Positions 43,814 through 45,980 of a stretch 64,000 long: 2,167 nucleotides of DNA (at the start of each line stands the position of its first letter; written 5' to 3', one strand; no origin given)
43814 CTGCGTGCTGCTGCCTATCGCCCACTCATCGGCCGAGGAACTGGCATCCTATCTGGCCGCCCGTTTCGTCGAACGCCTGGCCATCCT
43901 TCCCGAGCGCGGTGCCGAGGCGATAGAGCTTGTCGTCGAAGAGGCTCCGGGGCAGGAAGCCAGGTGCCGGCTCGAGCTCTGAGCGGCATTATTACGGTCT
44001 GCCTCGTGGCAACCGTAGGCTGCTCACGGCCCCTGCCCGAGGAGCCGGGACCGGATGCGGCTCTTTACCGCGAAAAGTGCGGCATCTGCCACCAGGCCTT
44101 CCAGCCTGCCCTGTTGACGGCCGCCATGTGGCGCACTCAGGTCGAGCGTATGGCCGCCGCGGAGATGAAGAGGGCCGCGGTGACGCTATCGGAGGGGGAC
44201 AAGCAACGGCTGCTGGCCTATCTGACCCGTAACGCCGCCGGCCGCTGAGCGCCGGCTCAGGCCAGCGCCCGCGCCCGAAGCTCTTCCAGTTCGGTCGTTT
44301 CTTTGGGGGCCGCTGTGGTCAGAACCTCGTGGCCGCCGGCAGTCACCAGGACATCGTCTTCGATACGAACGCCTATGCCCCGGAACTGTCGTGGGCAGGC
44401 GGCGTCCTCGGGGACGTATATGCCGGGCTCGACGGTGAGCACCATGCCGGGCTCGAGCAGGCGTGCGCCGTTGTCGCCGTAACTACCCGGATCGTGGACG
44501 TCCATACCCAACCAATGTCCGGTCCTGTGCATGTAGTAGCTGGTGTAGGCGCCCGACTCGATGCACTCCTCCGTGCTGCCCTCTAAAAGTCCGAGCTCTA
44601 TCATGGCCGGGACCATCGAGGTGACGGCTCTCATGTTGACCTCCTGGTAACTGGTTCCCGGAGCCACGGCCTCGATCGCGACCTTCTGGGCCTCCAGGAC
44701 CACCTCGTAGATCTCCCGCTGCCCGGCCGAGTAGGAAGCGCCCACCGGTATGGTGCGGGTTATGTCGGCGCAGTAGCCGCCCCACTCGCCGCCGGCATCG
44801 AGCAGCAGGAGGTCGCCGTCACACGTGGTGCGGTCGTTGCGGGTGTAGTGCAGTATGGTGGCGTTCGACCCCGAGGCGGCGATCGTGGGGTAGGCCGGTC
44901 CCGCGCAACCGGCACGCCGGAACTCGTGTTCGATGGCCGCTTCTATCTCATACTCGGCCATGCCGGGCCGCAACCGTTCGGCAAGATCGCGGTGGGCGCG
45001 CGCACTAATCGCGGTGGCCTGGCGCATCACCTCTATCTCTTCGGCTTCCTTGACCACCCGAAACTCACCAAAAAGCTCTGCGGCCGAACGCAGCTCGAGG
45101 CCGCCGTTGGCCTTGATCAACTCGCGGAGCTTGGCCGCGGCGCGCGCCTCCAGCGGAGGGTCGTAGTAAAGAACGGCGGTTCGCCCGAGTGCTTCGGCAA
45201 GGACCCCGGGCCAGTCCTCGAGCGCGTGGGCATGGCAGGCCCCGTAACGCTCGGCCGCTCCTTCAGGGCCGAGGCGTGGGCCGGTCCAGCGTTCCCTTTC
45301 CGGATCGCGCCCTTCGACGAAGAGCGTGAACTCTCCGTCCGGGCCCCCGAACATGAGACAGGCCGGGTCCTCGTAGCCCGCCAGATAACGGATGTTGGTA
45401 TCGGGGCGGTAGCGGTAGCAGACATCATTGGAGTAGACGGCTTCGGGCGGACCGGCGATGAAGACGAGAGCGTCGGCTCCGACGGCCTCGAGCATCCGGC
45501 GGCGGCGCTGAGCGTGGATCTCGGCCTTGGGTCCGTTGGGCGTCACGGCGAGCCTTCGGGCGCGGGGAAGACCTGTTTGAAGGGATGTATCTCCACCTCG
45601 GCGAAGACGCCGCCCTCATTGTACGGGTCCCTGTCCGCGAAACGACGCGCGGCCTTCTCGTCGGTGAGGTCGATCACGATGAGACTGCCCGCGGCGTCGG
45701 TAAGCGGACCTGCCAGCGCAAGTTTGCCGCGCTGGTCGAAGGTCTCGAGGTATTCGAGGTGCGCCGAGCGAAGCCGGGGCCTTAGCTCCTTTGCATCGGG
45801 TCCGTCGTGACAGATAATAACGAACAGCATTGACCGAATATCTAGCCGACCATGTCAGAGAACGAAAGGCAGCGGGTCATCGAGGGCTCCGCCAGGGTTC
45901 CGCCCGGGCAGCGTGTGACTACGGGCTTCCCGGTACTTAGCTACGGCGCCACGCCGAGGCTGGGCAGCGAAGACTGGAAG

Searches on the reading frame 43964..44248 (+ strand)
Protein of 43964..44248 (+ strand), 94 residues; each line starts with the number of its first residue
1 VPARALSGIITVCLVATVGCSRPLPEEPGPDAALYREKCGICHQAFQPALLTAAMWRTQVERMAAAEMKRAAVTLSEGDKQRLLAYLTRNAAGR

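Call 3: search_protein_families(library=pfam, proteins=[window:43964-44248:+], max_evalue=0.1)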
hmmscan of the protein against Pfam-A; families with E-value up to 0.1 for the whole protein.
window:43964-44248:+ (94 aa): 2 families
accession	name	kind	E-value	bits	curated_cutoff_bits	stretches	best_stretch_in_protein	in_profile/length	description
PF09626.15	DHC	-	6.8e-08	34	22.2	1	35-92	1-56/116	Dihaem cytochrome c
PF13442.11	Cytochrome_CBB3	-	0.0062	17.3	27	1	32-87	7-68/68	Cytochrome C oxidase, cbb3-type, subunit III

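Call 10: search_protein_families(library=ncbifam, proteins=[window:43964-44248:+], max_evalue=0.1)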
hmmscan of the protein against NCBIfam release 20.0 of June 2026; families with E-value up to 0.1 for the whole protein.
window:43964-44248:+ (94 aa): 3 families
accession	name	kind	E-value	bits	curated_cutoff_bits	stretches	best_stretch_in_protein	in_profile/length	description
NF052246.1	SorB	equivalog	9.5e-06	25.6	93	1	27-89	16-78/80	SorB family sulfite dehydrogenase c-type cytochrome subunit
TIGR02162.1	torC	equivalog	0.029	13.6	478.2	1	33-91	327-379/387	pentaheme c-type cytochrome TorC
NF011606.0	PRK15032.1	equivalog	0.066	12.3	455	1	33-92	323-376/390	pentaheme c-type cytochrome TorC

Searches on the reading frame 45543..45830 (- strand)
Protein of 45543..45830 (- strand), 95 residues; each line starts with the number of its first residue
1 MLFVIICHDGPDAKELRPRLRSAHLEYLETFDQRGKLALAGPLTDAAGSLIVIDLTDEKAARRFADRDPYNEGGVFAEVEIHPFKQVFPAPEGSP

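Call 65: search_protein_families(library=pfam, proteins=[window:45543-45830:-], max_evalue=0.001)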
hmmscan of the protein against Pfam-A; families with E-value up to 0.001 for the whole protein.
window:45543-45830:- (95 aa): 1 family
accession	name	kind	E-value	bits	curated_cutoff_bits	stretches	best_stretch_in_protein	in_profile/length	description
PF03795.20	YCII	-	4.2e-20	72.4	24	1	1-85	1-95/95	YCII-related domain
